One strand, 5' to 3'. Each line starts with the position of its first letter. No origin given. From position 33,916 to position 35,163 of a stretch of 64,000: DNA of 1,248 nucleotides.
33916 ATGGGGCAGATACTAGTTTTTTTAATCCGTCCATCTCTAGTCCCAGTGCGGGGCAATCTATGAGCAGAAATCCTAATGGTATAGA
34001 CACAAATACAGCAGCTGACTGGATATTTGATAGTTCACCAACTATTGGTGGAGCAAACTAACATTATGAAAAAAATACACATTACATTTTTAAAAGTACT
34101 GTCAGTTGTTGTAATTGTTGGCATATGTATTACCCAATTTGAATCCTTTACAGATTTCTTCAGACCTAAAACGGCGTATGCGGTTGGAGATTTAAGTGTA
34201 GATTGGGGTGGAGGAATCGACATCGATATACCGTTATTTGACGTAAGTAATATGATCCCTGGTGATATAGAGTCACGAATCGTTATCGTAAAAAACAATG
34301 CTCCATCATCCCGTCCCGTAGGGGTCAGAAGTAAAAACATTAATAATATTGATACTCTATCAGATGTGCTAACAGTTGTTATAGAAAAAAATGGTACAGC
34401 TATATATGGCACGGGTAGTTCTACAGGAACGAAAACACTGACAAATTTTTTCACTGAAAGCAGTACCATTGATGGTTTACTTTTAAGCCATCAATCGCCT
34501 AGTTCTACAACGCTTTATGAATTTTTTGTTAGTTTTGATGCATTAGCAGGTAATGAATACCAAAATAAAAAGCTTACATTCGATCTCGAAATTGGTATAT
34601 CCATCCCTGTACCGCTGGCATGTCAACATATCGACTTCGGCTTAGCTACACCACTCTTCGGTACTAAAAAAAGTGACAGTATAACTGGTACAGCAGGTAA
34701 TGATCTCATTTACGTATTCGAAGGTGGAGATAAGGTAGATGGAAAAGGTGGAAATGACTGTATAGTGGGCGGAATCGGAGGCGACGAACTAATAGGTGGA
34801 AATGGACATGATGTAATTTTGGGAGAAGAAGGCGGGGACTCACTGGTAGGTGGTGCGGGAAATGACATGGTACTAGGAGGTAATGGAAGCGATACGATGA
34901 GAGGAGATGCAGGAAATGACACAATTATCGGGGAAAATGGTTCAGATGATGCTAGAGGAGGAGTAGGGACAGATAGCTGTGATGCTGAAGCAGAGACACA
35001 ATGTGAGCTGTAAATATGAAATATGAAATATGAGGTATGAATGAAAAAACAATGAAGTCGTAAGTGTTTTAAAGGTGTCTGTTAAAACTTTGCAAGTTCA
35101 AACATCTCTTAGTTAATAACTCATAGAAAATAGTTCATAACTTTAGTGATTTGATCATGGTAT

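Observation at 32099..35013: SipW-type signal peptidase operon with three distinct cognate substrates (TasA-like, lamin-tail-domain, RTX-repeat)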

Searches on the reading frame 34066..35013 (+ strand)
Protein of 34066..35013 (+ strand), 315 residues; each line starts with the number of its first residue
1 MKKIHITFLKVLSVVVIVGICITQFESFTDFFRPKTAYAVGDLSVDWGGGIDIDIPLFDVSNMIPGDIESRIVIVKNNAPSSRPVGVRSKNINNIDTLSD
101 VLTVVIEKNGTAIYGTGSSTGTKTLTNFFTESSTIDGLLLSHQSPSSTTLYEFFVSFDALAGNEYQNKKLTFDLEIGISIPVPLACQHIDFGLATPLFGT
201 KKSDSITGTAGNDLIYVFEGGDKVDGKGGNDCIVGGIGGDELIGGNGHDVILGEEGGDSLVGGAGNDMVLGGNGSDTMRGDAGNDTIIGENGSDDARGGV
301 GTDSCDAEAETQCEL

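Call 3: search_protein_families(library=pfam, proteins=[window:34066-35013:+], max_evalue=0.1)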
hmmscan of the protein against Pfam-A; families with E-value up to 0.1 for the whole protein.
window:34066-35013:+ (315 aa): 1 family
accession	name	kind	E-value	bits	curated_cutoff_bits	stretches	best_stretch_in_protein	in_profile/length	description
PF00353.25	HemolysinCabind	-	1e-18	67.3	23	3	271-304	2-35/36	RTX calcium-binding nonapeptide repeat (4 copies)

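Call 4: search_protein_families(library=ncbifam, proteins=[window:34066-35013:+], max_evalue=0.1)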
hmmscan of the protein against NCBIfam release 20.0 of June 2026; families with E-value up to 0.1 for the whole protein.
window:34066-35013:+ (315 aa): 6 families
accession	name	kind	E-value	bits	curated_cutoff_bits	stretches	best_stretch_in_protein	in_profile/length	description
NF033943.0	RTX_toxin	subfamily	9.7e-14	50.5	1000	1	197-306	672-791/930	RTX family hemolysin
NF046115.1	Ca_rpt_SMc04171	equivalog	3.3e-11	43.1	625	1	201-278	412-489/574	SMc04171 family calcium-binding repeat protein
NF033203.1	entero_EhxA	exception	9.2e-09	34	2000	1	197-306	705-814/997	enterohemolysin EhxA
NF035945.1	Zn_serralysin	subfamily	3e-08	33.3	500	2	261-303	323-365/462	serralysin family metalloprotease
NF053766.1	ZapA_metallo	exception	3.1e-07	29.8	940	1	241-294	332-385/483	ZapA family metalloprotease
NF050046.1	PueAB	exception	4.3e-05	22.1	670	2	247-295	368-416/616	polyurethane esterase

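Call 9: find_homologous_proteins(query=window:34066-35013:+)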
Query window:34066-35013:+ (315 aa): 1187 proteins with E <= 0.001 among 5121 candidates; the best 120 are listed.
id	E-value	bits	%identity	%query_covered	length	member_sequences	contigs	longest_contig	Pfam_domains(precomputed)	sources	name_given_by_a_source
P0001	1.2e-202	690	100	100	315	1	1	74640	PF00353.26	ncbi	-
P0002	1.9e-113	397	56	100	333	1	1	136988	PF00353.26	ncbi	-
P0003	1.5e-99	351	53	100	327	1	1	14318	PF00353.26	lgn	-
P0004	6.8e-92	326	51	98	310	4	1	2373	PF00353.26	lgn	-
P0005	1.3e-90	322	48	90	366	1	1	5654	PF00353.26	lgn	-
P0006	1.3e-88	315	42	98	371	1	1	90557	PF00353.26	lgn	-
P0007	2.3e-88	314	46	99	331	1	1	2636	PF00353.26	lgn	-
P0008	1.0e-87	312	46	90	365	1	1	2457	PF00353.26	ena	-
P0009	1.5e-87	312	43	100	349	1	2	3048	PF00353.26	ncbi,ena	-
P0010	2.9e-87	311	43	98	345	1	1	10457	PF00353.26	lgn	-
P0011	1.7e-86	308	50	96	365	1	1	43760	PF00353.26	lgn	-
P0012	4.7e-86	307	44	95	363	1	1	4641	PF00353.26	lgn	-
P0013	1.1e-85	306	41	97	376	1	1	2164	PF00353.26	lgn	-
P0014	1.6e-85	305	42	100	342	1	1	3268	PF00353.26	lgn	-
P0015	2.2e-85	305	44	97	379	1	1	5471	PF00353.26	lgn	-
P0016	2.8e-85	304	43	99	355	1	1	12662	PF00353.26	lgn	-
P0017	7.0e-85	303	47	100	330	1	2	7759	PF00353.26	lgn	-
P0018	2.4e-84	301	49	100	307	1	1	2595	PF00353.26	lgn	-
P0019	2.7e-84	301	50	97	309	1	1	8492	PF00353.26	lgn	-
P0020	5.3e-84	300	54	84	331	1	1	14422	PF00353.26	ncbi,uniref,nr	ncbi:MAG: hypothetical protein A2Y57_00650 [Candidatus Woykebacteria bacterium RBG_13_40_7b]|uniref:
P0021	7.4e-84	300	48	95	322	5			PF00353.26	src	-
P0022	1.6e-83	299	45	98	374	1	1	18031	PF00353.26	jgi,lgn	-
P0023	8.0e-83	296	42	100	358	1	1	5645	PF00353.26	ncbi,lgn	-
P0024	1.3e-82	296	45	91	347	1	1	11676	PF00353.26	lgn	-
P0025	1.4e-82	295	41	97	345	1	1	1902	PF00353.26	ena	-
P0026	2.8e-82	294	43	100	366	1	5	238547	PF00353.26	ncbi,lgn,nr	ncbi:MAG: hypothetical protein HYW63_03400 [Candidatus Levybacteria bacterium]|nr:hypothetical prote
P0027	3.0e-82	294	47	97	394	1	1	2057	PF00353.26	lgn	-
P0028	4.9e-82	294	44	97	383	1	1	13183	PF00353.26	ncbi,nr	ncbi:MAG: calcium-binding protein [bacterium]|nr:calcium-binding protein [bacterium]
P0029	1.5e-81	292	48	100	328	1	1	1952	PF00353.26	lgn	-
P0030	2.4e-81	291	45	90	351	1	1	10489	PF00353.26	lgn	-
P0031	3.1e-81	291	41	97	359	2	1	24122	PF00353.26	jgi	jgi:hypothetical protein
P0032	1.2e-80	289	47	96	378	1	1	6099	PF00353.26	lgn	-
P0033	1.6e-80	289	44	100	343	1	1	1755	PF00353.26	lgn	-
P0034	4.3e-80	287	43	97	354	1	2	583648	PF00353.26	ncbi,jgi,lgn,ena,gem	-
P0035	5.9e-80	287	47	88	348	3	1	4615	PF00353.26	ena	-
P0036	6.2e-80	287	43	96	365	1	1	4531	PF00353.26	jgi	jgi:Ca2+-binding RTX toxin-like protein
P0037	1.1e-79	286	45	100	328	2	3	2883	PF00353.26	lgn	-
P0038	1.3e-79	286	41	99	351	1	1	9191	PF00353.26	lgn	-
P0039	2.7e-79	285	44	93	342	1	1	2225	PF00353.26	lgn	-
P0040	3.2e-79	284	47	96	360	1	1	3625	PF00353.26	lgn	-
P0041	3.6e-79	284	47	90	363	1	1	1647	PF00353.26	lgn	-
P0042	3.7e-79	284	45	96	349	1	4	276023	PF00353.26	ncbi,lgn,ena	ncbi:MAG: calcium-binding protein [Patescibacteria group bacterium]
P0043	4.4e-79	284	47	96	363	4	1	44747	PF00353.26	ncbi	-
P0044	5.7e-79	284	42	100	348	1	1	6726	PF00353.26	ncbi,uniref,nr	ncbi:MAG: hypothetical protein A2Z11_00300 [Candidatus Woykebacteria bacterium RBG_16_43_9]|uniref:C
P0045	9.0e-79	283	46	100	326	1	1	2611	PF00353.26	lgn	-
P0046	3.3e-78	281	43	90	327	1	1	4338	PF00353.26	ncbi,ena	-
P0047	5.1e-78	280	46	89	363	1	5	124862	PF00353.26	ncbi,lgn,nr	ncbi:hypothetical protein HYS93_02695 [Candidatus Daviesbacteria bacterium]|nr:hypothetical protein 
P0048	5.5e-78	280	45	100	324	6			PF00353.26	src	-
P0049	5.9e-78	280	40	99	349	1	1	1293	PF00353.26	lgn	-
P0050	7.6e-78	280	46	100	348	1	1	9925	PF00353.26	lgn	-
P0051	8.3e-78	280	50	85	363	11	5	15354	PF00353.26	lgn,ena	-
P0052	8.3e-78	280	44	100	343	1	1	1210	PF00353.26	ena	-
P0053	1.0e-77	279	48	87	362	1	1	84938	PF00353.26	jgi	jgi:Ca2+-binding RTX toxin-like protein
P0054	1.7e-77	279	41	100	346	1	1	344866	PF00353.26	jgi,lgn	jgi:Ca2+-binding RTX toxin-like protein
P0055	2.1e-77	278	44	97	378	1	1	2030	PF00353.26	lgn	-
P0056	2.2e-77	278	47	94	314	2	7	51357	PF00353.26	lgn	-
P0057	2.9e-77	278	49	93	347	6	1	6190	PF00353.26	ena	-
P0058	4.1e-77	277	47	100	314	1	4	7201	PF00353.26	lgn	-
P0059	4.7e-77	277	48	89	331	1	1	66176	PF00353.26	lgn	-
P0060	4.8e-77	277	47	96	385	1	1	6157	PF00353.26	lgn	-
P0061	7.1e-77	277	42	98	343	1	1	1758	PF00353.26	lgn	-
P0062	1.3e-76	276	44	96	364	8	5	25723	PF00353.26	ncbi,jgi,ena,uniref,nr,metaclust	ncbi:MAG: NHL repeat-containing protein [Candidatus Curtissbacteria bacterium GW2011_GWA1_41_11]|uni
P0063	1.4e-76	276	44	90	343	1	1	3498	PF00353.26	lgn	-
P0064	1.8e-76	275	45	100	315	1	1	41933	PF00353.26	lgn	-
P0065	2.0e-76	275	46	96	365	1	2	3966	PF00353.26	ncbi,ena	-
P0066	2.0e-76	275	43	97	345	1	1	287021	PF00353.26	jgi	jgi:Ca2+-binding RTX toxin-like protein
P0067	2.2e-76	275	44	100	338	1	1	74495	PF00353.26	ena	-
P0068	2.4e-76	275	44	96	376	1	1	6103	PF00353.26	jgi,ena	-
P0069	3.5e-76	274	45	96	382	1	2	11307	PF00353.26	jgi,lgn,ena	-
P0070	7.6e-76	273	45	96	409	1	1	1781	PF00353.26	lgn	-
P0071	8.5e-76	273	50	88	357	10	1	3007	PF00353.26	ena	-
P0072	1.3e-75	273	46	97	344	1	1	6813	PF00353.26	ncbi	-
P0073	1.9e-75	272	40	100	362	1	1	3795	PF00353.26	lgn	-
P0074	2.3e-75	272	44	97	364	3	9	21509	PF00353.26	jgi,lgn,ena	-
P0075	2.5e-75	272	44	96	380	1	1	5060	PF00353.26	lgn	-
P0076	3.0e-75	271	46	96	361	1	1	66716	PF00353.26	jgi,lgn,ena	-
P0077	4.6e-75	271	47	86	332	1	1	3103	PF00353.26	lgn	-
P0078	6.2e-75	270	45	87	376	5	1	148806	PF00353.26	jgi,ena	-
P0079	8.0e-75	270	47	95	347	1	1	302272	PF00353.26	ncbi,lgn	ncbi:MAG: hypothetical protein WD187_04255 [Candidatus Woykebacteria bacterium]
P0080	9.5e-75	270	42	100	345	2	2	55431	PF00353.26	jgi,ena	-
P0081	1.7e-74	269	45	90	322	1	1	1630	PF00353.26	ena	-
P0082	1.9e-74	269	40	94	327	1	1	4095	PF00353.26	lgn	-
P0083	2.7e-74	268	46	97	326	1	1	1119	PF00353.26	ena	-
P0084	2.8e-74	268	42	90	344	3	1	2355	PF00353.26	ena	-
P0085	3.3e-74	268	44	99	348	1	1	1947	PF00353.26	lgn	-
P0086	3.4e-74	268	44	98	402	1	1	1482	PF00353.26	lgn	-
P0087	3.7e-74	268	42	100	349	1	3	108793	PF00353.26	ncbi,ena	-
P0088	6.0e-74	267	46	100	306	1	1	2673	PF00353.26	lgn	-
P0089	8.6e-74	267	41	97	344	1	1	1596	PF00353.26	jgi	-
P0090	8.7e-74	267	46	89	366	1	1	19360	PF00353.26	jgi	jgi:Ca2+-binding RTX toxin-like protein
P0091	3.0e-73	265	43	100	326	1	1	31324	PF00353.26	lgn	-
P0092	5.8e-73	264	47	93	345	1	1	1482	PF00353.26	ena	-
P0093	6.0e-73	264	43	97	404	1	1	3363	PF00353.26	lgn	-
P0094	6.6e-73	264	44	90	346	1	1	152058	PF00353.26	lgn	-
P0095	8.1e-73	263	41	100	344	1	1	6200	PF00353.26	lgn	-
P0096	1.1e-72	263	42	93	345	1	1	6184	PF00353.26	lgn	-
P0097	1.5e-72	263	38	99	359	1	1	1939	PF00353.26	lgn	-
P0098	1.9e-72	262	39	97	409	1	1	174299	PF00353.26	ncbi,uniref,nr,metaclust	ncbi:hypothetical protein A2Z33_00995 [Candidatus Gottesmanbacteria bacterium RBG_16_52_11]|uniref:C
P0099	1.9e-72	262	47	88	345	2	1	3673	PF00353.26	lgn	-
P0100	2.5e-72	262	44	88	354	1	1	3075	PF00353.26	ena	-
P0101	2.9e-72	262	45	97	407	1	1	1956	PF00353.26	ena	-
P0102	3.0e-72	262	46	94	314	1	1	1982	PF00353.26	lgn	-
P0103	3.3e-72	261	43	100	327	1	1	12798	PF00353.26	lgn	-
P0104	5.2e-72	261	44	96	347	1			PF00353.26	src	-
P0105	6.7e-72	260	43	97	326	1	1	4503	PF00353.26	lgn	-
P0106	1.1e-71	260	40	97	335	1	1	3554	PF00353.26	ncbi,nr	ncbi:hypothetical protein HY469_05305 [Candidatus Roizmanbacteria bacterium]|nr:hypothetical protein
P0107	2.9e-71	258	42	98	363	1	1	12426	PF00353.26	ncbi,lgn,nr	ncbi:MAG: calcium-binding protein [bacterium]|nr:calcium-binding protein [bacterium]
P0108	3.1e-71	258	42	100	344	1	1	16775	PF00353.26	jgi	jgi:Ca2+-binding RTX toxin-like protein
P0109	3.2e-71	258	41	100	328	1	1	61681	PF00353.26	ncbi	-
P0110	3.5e-71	258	43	96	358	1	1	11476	PF00353.26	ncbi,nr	ncbi:hypothetical protein A3I80_02145 [Candidatus Gottesmanbacteria bacterium RIFCSPLOWO2_02_FULL_40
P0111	3.9e-71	258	47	94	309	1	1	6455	PF00353.26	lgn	-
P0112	8.3e-71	257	40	91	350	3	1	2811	PF00353.26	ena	-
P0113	9.7e-71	257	41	90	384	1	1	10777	PF00353.26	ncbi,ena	-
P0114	1.2e-70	256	41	94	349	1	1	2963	PF00353.26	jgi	jgi:Ca2+-binding RTX toxin-like protein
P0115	1.4e-70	256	41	98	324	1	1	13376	PF00353.26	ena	-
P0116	1.9e-70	256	45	96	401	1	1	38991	PF00353.26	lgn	-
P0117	2.3e-70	255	46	100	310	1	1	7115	PF00353.26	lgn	-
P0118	3.5e-70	255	44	87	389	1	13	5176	PF00353.26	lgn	-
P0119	3.7e-70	255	42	97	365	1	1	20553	PF00353.26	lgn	-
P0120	4.0e-70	255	39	100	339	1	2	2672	PF00353.26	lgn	-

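Call 12: find_related_loci(query=A1, collection=genome_contigs, flank=8000)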
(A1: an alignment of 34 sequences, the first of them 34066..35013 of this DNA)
Query A1 (315 aa) in genome_contigs; peptide patterns used: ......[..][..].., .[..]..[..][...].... (x = any residue, [..] = any of these).
599 stretches matched a pattern (row limit reached: there are more); 484 encode a relative of the query (tblastn E <= 1e-3); the best 80 are kept; 80 distinct loci.
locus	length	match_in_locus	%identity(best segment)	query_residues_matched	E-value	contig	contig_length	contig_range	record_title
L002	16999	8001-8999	56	1-315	4e-115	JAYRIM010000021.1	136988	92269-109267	MAG: Candidatus Levyibacteriota bacterium isolate SZ_szas25bin.53 k141_1198133, whole genome shotgun sequence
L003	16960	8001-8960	46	31-315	5e-79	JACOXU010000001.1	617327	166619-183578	MAG: Candidatus Levyibacteriota bacterium isolate NC_groundwater_161_Ag_S-0.1um_37_19 S4_GD2017_2_S1_scaffold_10, whole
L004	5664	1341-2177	50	31-309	5e-78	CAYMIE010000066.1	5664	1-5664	MAG TPA_asm: uncultured Gammaproteobacteria bacterium isolate SRP050083_co3_380 genome assembly, contig: NODE_18209_leng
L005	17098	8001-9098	42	1-315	2e-77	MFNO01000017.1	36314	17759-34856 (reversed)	MAG: Candidatus Levybacteria bacterium RIFCSPHIGHO2_01_FULL_38_26 rifcsphigho2_01_scaffold_3234, whole genome shotgun se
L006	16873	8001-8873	47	3-303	2e-76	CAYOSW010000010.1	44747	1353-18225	MAG TPA_asm: uncultured Gammaproteobacteria bacterium isolate binchicken_co105_397 genome assembly, contig: NODE_948_len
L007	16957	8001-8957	43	1-309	3e-73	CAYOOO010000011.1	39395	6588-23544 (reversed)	MAG TPA_asm: uncultured Gammaproteobacteria bacterium isolate binchicken_co110_106 genome assembly, contig: NODE_2350_le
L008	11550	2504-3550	41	1-315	4e-73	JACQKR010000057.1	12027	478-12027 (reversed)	MAG: Candidatus Levyibacteriota bacterium isolate NC_groundwater_1182_Ag_S-0.1um_43_56 S_p1_S3_coassembly_k141_2198594,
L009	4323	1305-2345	40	1-314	1e-71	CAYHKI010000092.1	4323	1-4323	MAG TPA_asm: uncultured Gammaproteobacteria bacterium isolate ERP119705_co13_618 genome assembly, contig: NODE_25995_len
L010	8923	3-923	44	1-314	8e-71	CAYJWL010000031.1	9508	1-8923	MAG TPA_asm: uncultured Candidatus Saccharibacteria bacterium isolate ERP125453_co1_506 genome assembly, contig: NODE_85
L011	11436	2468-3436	39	1-314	7e-71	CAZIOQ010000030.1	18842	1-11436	MAG TPA_asm: uncultured Gammaproteobacteria bacterium isolate SRP231805_co4_112 genome assembly, contig: k141_412553, wh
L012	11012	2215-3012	46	31-303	7e-70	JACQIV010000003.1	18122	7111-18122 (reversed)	MAG: Candidatus Curtissbacteria bacterium isolate NC_groundwater_1134_Ag_S-0.1um_42_77 S_p1_S3_coassembly_k141_439043, w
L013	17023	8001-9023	42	2-315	5e-70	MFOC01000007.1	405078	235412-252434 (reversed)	MAG: Candidatus Levybacteria bacterium RIFCSPHIGHO2_02_FULL_40_18 rifcsphigho2_02_scaffold_49, whole genome shotgun sequ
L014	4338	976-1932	43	31-315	4e-69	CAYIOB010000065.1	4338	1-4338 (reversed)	MAG TPA_asm: uncultured Gammaproteobacteria bacterium isolate ERP119705_co25_644 genome assembly, contig: NODE_29701_len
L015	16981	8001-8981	41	1-314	2e-68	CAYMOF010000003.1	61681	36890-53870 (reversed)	MAG TPA_asm: uncultured Candidatus Saccharibacteria bacterium isolate SRP141376_co2_385 genome assembly, contig: NODE_12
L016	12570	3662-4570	44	3-307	3e-68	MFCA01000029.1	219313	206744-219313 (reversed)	MAG: Candidatus Curtissbacteria bacterium RIFOXYA1_FULL_41_14 rifoxya1_full_scaffold_9, whole genome shotgun sequence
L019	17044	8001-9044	41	1-315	2e-66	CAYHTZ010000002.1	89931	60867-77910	MAG TPA_asm: uncultured Candidatus Saccharibacteria bacterium isolate ERP119705_co17_339 genome assembly, contig: NODE_1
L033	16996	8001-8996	41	1-315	3e-68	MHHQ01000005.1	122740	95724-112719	MAG: Candidatus Andersenbacteria bacterium RIFCSPHIGHO2_02_FULL_46_16 rifcsphigho2_02_scaffold_154, whole genome shotgun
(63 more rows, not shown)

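Call 28: predict_structure(alignment_id=A1)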
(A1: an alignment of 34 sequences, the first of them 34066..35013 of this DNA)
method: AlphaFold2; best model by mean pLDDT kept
length: 315 residues; sequences in the alignment: 34
mean_pLDDT: 90.7   pTM: 0.77
mean pLDDT of the five models: 90.7, 89.7, 89.1, 88.5, 88.5
residues with pLDDT >= 90: 236; 70-90: 59; 50-70: 15; < 50: 5
segments of 3 or more residues with pLDDT < 50: 33-37
pLDDT, mean of each block of 10 residues (from residue 1): 77 90 69 49 82 80 91 94 93 85 97 98 96 92 96 95 86 92 95 90 94 95 97 96 98 97 98 97 97 97 97 91
secondary structure, 60 per line:
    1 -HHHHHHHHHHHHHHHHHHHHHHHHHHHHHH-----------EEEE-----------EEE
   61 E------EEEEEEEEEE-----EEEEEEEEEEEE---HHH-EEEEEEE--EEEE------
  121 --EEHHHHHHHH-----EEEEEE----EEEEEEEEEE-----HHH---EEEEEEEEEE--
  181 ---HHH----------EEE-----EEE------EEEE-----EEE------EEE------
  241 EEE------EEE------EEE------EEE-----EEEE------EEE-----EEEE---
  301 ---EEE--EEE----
elements in order: H2-31 E43-46 E58-61 E68-77 E83-94 E102-108 E111-114 H125-132 E138-143 E148-157 E169-178 E197-199 E205-207 E214-217 E223-225 E232-234 E241-243 E250-252 E259-261 E268-270 E276-279 E286-288 E294-297 E304-306 E309-311

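Call 33: fold_search(model_id=the predicted structure, library=pdb)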
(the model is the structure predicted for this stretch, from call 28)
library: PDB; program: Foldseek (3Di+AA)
matches with E <= 10: 1104; with E <= 0.001: 0
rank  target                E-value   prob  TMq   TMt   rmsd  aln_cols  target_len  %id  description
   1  8aur_A                3.8e-03  1.00  0.30  0.39  10.1       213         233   10  Cryo-EM structure of a TasA fibre (released 2022-11-30)
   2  7usl_C                4.9e-03  0.82  0.18  0.09  18.4       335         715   17  Integrin alphaM/beta2 ectodomain in complex with adenylate cyclase toxin RTX751 and M1F5 Fab (released 2022-08-17)
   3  7fe0_A                5.7e-03  0.98  0.21  0.31  15.7       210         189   10  AvmM Catalyzes Macrocyclization in Alchivemycin A Biosynthesis (released 2021-09-01)
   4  8k2g_A                6.0e-03  0.98  0.25  0.16  19.6       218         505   14  Crystal structure of Group 1 Oligosaccharide-releasing beta-N-acetylgalactosaminidase NgaCa from Cohnella abietis, apo (released 2024-04-24)
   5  5fr0                  6.0e-03  0.87  0.18  0.11  20.9       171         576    9  The details of glycolipid glycan hydrolysis by the structural analysis of a family 123 glycoside hydrolase from Clostrid (released 2016-03-30)
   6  7fe5_A                7.0e-03  0.97  0.21  0.31  17.7       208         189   11  AvmM Catalyzes Macrocyclization in Alchivemycin A Biosynthesis (released 2021-09-01)
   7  8k2f                  8.5e-03  0.93  0.22  0.15  20.0       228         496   11  Crystal structure of Group 1 oligosaccharide-releasing beta-N-acetylgalactosaminidase NgaCa from Cohnella abietis, apo 1 (released 2024-04-24)
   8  5fqg_A                8.5e-03  0.87  0.19  0.11  20.4       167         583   10  The details of glycolipid glycan hydrolysis by the structural analysis of a family 123 glycoside hydrolase from Clostr (released 2016-03-30)
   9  5fqe_A                8.9e-03  0.89  0.21  0.12  20.7       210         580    7  The details of glycolipid glycan hydrolysis by the structural analysis of a family 123 glycoside hydrolase from Clostr (released 2016-03-30)
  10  9i25_C                9.4e-03  0.98  0.22  0.26  15.6       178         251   13  WxLIP from Enterococcus faecium locus A bound to long WxL (released 2026-01-28)
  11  2zvd_A                9.9e-03  0.98  0.16  0.09  13.0       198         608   18  Crystal structure of Pseudomonas sp. MIS38 lipase in an open conformation (released 2009-11-10)
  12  9p6c_B                1.3e-02  1.00  0.20  0.38   6.7       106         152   37  RTX domain block V of adenylate cyclase toxin with mutations D1533N, A1542N, D1560N, S1569N, D1587N, H1598N, H1608N (released 2025-12-24)
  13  5fqe_B                1.3e-02  0.85  0.21  0.12  20.0       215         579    8  The details of glycolipid glycan hydrolysis by the structural analysis of a family 123 glycoside hydrolase from Clostr (released 2016-03-30)
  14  5fqh_A                1.9e-02  0.75  0.18  0.11  19.3       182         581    8  The details of glycolipid glycan hydrolysis by the structural analysis of a family 123 glycoside hydrolase from Clostr (released 2016-03-30)
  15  5fqf_A                1.9e-02  0.75  0.18  0.11  20.5       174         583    7  The details of glycolipid glycan hydrolysis by the structural analysis of a family 123 glycoside hydrolase from Clostr (released 2016-03-30)
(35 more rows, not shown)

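Call 55: search_protein_families(library=pfam, proteins=[L003:11481-13658:-, L003:10292-11527:-, L003:13763-15211:-, L015:11356-14538:+], max_evalue=1)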
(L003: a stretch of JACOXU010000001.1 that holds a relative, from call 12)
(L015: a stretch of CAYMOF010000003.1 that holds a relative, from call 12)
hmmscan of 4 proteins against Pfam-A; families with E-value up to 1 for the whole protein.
L003:11481-13658:- (726 aa): 0 families

L003:10292-11527:- (412 aa): 2 families
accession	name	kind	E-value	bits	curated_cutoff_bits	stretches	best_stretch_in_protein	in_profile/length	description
PF06679.17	DUF1180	-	0.11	13.4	27.7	1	73-138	33-98/167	Membrane protein FAM174-like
PF24890.1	ALN_composite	-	0.87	10.1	27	0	290-313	22-45/55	Allantoinase, composite domain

L003:13763-15211:- (483 aa): 1 family
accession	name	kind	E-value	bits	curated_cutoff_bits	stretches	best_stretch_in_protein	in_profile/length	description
PF01307.22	Plant_vir_prot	-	0.15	12.7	22.6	0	123-146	23-46/100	Plant viral movement protein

L015:11356-14538:+ (1061 aa): 0 families
